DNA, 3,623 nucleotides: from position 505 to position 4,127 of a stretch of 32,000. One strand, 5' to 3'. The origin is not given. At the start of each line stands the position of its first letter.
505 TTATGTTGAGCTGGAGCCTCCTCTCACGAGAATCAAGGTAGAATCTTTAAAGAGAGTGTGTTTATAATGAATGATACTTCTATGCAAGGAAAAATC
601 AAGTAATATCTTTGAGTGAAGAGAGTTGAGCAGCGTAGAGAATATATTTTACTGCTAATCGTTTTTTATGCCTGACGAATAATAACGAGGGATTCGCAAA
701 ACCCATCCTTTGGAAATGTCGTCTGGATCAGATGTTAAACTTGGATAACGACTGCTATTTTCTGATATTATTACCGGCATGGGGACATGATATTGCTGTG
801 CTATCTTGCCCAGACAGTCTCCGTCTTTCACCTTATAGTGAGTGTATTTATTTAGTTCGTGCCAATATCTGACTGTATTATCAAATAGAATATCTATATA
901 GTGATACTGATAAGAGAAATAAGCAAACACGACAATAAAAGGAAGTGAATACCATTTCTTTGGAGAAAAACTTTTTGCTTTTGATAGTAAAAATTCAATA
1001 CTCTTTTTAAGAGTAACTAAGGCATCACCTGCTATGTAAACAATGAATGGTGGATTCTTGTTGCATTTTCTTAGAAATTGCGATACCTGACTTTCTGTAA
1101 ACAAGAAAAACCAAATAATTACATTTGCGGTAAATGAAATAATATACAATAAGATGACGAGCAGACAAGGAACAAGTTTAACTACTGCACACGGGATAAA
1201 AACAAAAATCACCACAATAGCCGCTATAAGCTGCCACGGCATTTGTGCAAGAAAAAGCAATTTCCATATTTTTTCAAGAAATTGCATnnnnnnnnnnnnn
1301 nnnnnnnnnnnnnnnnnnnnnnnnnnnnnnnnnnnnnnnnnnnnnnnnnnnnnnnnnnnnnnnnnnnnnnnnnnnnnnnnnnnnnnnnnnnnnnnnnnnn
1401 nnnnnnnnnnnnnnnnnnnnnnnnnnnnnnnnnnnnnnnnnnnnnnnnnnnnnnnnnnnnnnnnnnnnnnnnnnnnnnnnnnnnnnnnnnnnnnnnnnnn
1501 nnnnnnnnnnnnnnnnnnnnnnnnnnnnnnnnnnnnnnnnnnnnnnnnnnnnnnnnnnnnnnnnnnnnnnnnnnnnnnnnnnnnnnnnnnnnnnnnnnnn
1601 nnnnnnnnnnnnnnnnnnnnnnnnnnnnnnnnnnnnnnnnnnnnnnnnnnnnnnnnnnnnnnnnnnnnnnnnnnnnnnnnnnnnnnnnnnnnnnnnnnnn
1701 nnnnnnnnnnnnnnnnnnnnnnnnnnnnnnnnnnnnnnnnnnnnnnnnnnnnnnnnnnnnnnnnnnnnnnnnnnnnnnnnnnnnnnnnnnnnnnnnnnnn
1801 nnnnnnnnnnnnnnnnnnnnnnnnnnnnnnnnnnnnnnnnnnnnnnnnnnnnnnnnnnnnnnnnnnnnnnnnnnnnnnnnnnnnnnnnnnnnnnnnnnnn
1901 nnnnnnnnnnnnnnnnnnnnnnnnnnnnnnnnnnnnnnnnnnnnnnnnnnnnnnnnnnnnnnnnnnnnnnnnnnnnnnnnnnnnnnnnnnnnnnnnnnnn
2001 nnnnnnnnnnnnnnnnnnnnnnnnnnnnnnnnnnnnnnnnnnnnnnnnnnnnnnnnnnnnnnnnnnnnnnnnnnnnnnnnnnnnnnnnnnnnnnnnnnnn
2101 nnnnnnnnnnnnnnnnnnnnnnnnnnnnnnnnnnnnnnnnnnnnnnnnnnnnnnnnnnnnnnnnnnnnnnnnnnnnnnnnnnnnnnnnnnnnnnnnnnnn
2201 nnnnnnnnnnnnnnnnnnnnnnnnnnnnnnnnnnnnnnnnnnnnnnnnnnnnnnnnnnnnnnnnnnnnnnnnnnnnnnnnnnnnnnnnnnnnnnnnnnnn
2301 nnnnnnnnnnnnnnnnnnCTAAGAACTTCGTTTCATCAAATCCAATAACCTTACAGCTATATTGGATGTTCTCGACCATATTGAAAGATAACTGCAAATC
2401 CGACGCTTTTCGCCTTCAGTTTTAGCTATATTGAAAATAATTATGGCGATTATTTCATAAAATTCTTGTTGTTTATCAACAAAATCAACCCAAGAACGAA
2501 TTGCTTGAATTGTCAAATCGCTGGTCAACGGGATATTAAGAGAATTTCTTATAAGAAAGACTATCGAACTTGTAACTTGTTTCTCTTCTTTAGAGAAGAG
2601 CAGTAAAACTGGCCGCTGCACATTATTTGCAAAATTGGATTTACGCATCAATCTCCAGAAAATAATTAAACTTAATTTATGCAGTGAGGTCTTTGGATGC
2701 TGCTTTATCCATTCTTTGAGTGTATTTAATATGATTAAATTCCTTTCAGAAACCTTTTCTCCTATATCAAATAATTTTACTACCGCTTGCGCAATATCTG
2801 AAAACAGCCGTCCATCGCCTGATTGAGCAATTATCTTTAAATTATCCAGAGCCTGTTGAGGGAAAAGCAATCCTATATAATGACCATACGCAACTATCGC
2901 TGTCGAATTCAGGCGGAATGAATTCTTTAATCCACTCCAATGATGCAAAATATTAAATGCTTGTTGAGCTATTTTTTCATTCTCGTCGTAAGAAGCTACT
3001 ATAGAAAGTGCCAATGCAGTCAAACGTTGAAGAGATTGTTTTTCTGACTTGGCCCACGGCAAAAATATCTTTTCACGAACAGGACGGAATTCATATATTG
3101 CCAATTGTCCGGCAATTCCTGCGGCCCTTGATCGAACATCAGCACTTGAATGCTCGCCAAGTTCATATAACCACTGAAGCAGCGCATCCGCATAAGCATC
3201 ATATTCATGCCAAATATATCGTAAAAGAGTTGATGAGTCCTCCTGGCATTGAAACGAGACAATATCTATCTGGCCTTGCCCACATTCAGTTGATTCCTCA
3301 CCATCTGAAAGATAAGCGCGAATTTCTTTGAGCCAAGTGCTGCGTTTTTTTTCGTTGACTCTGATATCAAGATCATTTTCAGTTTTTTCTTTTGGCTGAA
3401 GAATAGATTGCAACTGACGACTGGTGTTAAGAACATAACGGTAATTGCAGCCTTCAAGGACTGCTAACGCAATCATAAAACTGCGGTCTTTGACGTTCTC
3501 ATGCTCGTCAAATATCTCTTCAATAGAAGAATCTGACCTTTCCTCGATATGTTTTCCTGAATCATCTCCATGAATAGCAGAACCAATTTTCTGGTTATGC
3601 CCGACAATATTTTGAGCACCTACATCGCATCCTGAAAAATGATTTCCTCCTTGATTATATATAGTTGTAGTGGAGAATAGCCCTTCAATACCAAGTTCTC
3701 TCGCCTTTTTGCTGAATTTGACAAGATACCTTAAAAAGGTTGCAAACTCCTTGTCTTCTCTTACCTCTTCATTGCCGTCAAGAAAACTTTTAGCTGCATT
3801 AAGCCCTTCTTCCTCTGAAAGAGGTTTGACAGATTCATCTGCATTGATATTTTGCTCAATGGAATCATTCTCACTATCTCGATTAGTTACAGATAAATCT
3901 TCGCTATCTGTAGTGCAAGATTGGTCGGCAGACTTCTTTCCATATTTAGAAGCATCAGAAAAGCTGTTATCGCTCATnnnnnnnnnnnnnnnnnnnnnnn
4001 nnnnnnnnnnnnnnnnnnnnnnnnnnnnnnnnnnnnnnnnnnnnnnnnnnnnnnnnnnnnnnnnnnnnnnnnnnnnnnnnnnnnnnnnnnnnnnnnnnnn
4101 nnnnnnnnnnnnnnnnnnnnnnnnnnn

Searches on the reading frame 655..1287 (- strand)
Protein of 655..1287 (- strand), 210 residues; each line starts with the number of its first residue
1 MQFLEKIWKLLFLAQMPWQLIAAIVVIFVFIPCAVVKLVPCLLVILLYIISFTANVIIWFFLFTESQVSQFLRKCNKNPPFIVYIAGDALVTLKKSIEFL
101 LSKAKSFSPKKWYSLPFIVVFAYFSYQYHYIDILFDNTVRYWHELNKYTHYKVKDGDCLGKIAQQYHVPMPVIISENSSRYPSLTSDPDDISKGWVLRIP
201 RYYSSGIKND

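Call 7: search_protein_families(library=pfam, proteins=[window:655-1287:-], max_evalue=0.01)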
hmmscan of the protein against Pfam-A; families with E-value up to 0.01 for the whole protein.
window:655-1287:- (210 aa): 1 family
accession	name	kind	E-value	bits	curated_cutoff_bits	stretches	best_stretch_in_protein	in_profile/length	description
PF01476.26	LysM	-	1.4e-05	25.4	20.9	1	151-200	1-43/43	LysM domain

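Call 30: find_encoding_contigs(protein=window:655-1287:-, flank=10000, max_places=6)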
Protein window:655-1287:- (210 aa): 2 contigs read that carry it; 2 places shown.
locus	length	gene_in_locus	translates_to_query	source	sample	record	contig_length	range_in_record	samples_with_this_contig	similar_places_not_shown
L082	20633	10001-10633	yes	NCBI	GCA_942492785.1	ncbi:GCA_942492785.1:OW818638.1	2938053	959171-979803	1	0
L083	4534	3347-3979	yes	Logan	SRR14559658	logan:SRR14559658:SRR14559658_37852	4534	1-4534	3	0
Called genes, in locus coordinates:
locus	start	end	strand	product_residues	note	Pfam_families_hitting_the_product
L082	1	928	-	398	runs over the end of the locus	PF00149:Metallophos (faint), PF12850:Metallophos_2 (faint)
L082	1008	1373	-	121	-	PF00050:Kazal_1 (weak)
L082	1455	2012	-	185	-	-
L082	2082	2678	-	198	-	PF05724:TPMT, PF03848:TehB (weak), PF05175:MTS, PF13489:Methyltransf_23, PF13847:Methyltransf_31, PF08241:Methyltransf_11, PF08242:Methyltransf_12, PF13649:Methyltransf_25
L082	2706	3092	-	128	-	-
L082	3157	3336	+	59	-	-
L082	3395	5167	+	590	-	PF02463:SMC_N (faint), PF11398:DUF2813 (faint), PF13175:AAA_15, PF13476:AAA_23 (weak), PF13175:AAA_15, PF13304:AAA_21, PF20469:OLD-like_TOPRIM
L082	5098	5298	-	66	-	-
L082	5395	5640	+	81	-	-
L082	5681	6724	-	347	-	-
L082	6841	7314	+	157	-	-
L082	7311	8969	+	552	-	-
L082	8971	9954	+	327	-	PF01145:Band_7 (faint)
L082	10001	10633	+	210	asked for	PF01476:LysM (faint)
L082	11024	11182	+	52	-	-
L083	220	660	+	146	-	-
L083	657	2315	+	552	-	-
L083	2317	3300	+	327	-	PF01145:Band_7 (faint)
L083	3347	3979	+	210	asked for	PF01476:LysM (faint)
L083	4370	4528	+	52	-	-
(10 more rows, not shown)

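Call 41: search_protein_families(library=padloc, proteins=[window:655-1287:-], max_evalue=0.001)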
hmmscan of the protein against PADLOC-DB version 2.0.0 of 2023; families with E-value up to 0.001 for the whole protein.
window:655-1287:- (210 aa): 0 families

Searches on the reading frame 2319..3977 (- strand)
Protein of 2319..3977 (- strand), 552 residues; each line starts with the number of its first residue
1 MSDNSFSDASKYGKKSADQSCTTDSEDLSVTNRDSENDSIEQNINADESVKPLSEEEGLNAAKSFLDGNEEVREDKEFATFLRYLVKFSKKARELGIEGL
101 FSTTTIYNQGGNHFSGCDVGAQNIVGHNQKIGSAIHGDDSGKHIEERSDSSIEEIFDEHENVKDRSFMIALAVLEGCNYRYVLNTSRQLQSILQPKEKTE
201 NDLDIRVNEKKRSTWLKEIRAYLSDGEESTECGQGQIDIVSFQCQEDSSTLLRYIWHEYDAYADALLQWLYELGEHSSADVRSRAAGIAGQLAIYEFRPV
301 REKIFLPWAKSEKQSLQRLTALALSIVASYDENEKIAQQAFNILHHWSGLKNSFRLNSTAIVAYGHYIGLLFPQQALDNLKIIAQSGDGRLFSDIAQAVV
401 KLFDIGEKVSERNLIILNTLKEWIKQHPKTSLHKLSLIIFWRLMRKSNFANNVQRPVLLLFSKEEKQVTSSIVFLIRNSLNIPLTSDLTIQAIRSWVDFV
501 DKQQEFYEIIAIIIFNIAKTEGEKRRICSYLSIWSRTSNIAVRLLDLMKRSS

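Call 7: search_protein_families(library=pfam, proteins=[window:2319-3977:-], max_evalue=0.01)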
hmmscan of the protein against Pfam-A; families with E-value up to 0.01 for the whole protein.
window:2319-3977:- (552 aa): 0 families

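Call 41: search_protein_families(library=padloc, proteins=[window:2319-3977:-], max_evalue=0.001)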
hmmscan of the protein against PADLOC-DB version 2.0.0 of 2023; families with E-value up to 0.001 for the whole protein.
window:2319-3977:- (552 aa): 0 families
